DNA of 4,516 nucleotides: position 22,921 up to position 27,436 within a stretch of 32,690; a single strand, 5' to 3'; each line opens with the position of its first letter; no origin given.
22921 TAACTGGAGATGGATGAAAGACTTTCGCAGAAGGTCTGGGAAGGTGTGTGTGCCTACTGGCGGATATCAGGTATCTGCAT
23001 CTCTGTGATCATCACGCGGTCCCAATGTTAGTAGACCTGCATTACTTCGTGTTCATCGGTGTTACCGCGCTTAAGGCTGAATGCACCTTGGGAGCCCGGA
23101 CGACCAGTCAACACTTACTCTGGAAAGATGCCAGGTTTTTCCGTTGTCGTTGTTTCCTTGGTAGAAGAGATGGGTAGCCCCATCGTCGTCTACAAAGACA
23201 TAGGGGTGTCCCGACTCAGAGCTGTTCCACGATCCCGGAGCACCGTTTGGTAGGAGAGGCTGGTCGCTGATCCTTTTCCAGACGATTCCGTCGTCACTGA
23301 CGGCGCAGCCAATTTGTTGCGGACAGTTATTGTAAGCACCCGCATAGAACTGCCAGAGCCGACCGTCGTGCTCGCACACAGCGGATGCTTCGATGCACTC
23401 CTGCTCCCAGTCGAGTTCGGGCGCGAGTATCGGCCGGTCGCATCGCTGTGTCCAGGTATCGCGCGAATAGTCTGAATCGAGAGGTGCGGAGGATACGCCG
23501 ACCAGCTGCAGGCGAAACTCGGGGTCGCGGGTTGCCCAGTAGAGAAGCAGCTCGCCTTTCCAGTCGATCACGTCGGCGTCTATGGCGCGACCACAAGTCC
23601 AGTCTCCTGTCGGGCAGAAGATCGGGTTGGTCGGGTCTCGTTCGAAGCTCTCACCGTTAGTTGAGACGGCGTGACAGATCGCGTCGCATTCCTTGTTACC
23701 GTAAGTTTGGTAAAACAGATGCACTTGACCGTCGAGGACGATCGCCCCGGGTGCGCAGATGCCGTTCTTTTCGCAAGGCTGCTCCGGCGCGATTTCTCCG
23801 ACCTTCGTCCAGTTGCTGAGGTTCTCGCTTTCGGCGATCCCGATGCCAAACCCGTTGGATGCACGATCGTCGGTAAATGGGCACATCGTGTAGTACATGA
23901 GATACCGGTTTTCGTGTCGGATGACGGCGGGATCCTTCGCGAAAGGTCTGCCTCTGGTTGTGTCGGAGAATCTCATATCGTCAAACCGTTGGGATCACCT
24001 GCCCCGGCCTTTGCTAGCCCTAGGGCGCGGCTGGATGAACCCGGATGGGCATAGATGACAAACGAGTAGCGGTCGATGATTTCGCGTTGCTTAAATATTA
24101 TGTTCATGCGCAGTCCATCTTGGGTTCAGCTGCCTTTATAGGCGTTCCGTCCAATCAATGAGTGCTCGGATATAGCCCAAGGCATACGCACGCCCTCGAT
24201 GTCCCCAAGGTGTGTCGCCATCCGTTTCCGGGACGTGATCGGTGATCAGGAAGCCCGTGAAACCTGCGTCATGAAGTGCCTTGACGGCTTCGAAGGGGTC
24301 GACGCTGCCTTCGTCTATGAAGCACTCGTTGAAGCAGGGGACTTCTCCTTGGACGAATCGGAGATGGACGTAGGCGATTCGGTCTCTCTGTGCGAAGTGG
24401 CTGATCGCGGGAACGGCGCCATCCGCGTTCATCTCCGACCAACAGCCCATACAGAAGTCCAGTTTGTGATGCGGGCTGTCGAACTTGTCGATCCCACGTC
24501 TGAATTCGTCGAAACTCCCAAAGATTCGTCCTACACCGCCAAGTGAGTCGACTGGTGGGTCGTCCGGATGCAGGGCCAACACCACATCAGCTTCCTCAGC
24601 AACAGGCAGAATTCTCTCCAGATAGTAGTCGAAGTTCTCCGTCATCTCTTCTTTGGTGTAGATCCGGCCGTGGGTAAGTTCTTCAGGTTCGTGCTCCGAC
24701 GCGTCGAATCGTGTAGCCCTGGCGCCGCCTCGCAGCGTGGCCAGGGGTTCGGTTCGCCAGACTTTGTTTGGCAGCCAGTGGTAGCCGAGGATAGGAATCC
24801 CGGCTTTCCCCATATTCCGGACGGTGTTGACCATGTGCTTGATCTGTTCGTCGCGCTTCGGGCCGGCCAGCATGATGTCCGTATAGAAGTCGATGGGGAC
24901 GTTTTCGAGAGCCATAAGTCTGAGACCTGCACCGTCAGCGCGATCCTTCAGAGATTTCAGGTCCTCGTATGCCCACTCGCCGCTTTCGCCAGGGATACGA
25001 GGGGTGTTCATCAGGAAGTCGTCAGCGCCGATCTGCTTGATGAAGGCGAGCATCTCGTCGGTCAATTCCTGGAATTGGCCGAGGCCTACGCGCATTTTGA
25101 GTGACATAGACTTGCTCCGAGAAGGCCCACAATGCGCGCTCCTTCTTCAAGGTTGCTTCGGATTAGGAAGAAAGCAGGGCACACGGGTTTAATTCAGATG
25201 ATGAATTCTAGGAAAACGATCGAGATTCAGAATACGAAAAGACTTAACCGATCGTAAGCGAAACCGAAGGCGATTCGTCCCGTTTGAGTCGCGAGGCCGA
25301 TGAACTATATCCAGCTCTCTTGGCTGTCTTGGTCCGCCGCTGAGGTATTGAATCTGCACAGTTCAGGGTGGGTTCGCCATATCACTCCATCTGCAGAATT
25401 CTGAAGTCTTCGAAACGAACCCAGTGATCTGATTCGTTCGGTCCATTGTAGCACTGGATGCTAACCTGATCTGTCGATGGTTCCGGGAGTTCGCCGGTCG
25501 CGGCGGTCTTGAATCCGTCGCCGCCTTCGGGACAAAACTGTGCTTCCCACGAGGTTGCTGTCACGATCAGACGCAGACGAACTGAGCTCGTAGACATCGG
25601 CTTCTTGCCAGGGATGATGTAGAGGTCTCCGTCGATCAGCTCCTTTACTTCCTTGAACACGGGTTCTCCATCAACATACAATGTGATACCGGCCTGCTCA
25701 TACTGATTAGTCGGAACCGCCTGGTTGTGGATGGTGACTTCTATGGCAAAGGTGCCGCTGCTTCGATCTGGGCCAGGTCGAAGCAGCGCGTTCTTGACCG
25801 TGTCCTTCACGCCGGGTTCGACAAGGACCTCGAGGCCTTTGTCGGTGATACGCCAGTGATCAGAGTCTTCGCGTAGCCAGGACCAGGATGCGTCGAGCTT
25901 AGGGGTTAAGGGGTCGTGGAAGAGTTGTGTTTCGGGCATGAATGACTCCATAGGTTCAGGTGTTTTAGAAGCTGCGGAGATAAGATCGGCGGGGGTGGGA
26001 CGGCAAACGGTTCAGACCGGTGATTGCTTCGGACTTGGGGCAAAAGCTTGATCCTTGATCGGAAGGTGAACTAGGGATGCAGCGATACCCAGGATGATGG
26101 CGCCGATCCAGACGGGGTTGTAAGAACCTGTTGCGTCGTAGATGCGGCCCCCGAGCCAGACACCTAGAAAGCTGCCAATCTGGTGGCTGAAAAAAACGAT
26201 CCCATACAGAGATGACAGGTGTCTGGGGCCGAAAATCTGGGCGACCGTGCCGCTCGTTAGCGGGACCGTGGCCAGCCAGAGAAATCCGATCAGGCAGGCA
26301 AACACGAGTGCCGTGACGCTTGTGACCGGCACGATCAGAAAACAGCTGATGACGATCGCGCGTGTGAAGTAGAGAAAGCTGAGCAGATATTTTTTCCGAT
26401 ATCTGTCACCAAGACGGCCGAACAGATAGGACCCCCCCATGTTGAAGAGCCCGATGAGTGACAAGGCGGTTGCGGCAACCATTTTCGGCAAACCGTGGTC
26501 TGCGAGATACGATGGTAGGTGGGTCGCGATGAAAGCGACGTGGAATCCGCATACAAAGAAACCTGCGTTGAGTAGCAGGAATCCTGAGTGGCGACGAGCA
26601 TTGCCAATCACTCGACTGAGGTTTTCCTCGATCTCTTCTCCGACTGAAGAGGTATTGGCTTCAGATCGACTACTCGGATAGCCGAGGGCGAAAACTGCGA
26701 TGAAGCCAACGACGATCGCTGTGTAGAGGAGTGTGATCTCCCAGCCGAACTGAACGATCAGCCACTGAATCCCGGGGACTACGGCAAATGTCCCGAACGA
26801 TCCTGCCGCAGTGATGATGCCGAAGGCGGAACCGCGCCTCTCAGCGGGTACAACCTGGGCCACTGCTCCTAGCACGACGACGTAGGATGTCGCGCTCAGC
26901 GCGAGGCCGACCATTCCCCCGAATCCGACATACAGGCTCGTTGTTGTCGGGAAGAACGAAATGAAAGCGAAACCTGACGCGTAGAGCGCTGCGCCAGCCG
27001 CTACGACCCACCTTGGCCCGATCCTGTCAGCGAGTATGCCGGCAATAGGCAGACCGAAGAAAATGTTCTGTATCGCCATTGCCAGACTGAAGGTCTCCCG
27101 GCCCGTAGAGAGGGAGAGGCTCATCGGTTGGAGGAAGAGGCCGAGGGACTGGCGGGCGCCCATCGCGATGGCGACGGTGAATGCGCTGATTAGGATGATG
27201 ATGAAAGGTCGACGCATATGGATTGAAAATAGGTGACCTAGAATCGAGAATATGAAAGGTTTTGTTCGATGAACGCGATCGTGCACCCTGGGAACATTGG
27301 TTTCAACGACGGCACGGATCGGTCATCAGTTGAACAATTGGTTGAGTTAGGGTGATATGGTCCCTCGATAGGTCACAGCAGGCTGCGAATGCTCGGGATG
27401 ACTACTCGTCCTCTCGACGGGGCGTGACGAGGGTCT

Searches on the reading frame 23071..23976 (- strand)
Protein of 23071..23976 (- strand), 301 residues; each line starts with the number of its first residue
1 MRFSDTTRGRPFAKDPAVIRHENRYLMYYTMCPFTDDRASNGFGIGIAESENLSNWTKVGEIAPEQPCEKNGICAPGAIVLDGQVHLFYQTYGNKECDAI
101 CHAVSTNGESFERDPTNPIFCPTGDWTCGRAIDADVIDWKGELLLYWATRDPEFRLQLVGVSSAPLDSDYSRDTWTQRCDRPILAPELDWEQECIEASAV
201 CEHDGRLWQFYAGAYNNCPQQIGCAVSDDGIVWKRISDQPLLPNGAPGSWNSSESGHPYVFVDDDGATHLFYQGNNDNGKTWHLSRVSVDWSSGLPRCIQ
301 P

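Call 6: search_protein_families(library=pfam, proteins=[window:23071-23976:-])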
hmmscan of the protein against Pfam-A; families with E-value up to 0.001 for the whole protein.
window:23071-23976:- (301 aa): 3 families
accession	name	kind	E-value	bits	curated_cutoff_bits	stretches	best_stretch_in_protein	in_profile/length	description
PF04616.20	Glyco_hydro_43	-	2.5e-13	50.5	32.2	1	12-284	9-271/288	Glycosyl hydrolases family 43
PF00251.26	Glyco_hydro_32N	-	9.2e-12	45.6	22.1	1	18-121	15-121/307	Glycosyl hydrolases family 32 N-terminal domain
PF04041.19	Glyco_hydro_130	-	0.00037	20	26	0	80-146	42-114/320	beta-1,4-mannooligosaccharide phosphorylase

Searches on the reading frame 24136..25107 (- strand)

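Call 6: search_protein_families(library=pfam, proteins=[window:24136-25107:-])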
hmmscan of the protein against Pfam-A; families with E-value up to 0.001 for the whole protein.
window:24136-25107:- (323 aa): 2 families
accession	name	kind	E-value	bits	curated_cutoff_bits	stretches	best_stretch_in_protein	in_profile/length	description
PF03786.19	UxuA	-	3.7e-51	174.4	23.7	2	151-318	176-348/352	D-mannonate dehydratase (UxuA)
PF01261.30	AP_endonuc_2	-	4.3e-12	46.7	31.1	1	21-292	2-230/249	Xylose isomerase-like TIM barrel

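Call 81: search_protein_families(library=ncbifam, proteins=[window:24136-25107:-], max_evalue=0.00001)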
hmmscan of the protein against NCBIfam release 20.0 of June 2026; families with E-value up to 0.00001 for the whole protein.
window:24136-25107:- (323 aa): 2 families
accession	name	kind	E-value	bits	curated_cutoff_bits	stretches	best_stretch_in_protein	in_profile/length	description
NF003027.0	PRK03906.1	subfamily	2.5e-39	135.3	191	2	151-318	204-375/385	mannonate dehydratase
TIGR00695.1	uxuA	equivalog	3.5e-29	102.1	199.55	2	149-280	202-332/394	mannonate dehydratase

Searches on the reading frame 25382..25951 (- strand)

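Call 6: search_protein_families(library=pfam, proteins=[window:25382-25951:-])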
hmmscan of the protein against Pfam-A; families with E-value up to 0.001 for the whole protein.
window:25382-25951:- (189 aa): 1 family
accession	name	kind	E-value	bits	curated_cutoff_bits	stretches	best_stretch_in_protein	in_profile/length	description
PF07081.18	DUF1349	-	0.00031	20.9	32.4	0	28-105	22-85/179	Protein of unknown function (DUF1349)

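Call 79: search_protein_families(library=pfam, proteins=[window:25382-25951:-], max_evalue=1)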
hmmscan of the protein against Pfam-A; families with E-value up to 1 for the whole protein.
window:25382-25951:- (189 aa): 2 families
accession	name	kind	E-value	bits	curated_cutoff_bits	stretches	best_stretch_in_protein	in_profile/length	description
PF07081.18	DUF1349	-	0.00031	20.9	32.4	1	28-105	22-85/179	Protein of unknown function (DUF1349)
PF17851.8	GH43_C2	-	0.054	13.6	22.7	1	17-95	7-85/203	Beta xylosidase C-terminal Concanavalin A-like domain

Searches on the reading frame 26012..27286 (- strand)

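Call 6: search_protein_families(library=pfam, proteins=[window:26012-27286:-])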
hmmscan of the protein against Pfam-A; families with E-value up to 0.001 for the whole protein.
window:26012-27286:- (424 aa): 1 family
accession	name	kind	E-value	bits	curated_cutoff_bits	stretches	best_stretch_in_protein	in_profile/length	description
PF07690.21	MFS_1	-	9.8e-42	143.5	33.4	2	35-375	2-346/347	Major Facilitator Superfamily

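Call 81: search_protein_families(library=ncbifam, proteins=[window:26012-27286:-], max_evalue=0.00001)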
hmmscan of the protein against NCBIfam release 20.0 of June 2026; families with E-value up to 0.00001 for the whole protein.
window:26012-27286:- (424 aa): 10 families
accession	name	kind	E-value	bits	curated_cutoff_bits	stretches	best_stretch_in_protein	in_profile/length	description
NF049980.1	SfMCT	equivalog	2.6e-37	128.4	320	1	30-399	3-378/378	L-lactate MFS transporter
TIGR00890.1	2A0111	subfamily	1.1e-24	87.1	374.85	1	30-399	4-371/377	oxalate/formate antiport family MFS transporter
TIGR04259.1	oxa_formateAnti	equivalog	6.9e-19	68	335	1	36-406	10-387/405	oxalate/formate MFS antiporter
NF038246.1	bile_salt_MFS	equivalog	7e-14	51.5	400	1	28-401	4-394/408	conjugated bile salt MFS transporter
TIGR00893.1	2A0114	subfamily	1.5e-11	43.9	395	1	60-407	32-395/399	D-galactonate transporter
TIGR00895.1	2A0115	subfamily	9.8e-11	41.2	418.55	1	207-380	223-395/398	aromatic acid/H+ symport family MFS transporter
TIGR00892.1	2A0113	subfamily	3.8e-10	39.1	586.1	1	30-405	20-415/455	monocarboxylate transporter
NF047396.1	MFS_flip_LtaA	equivalog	3.6e-08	32.9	450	1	23-399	10-377/394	lipoteichoic acid biosynthesis MFS flippase LtaA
TIGR00880.1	2_A_01_02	superfamily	1.8e-06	28.1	131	0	275-405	4-133/141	multidrug resistance protein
NF008586.0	PRK11551.1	equivalog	8.7e-06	25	410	0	32-333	17-317/406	3-(3-hydroxy-phenyl)propionate transporter MhpT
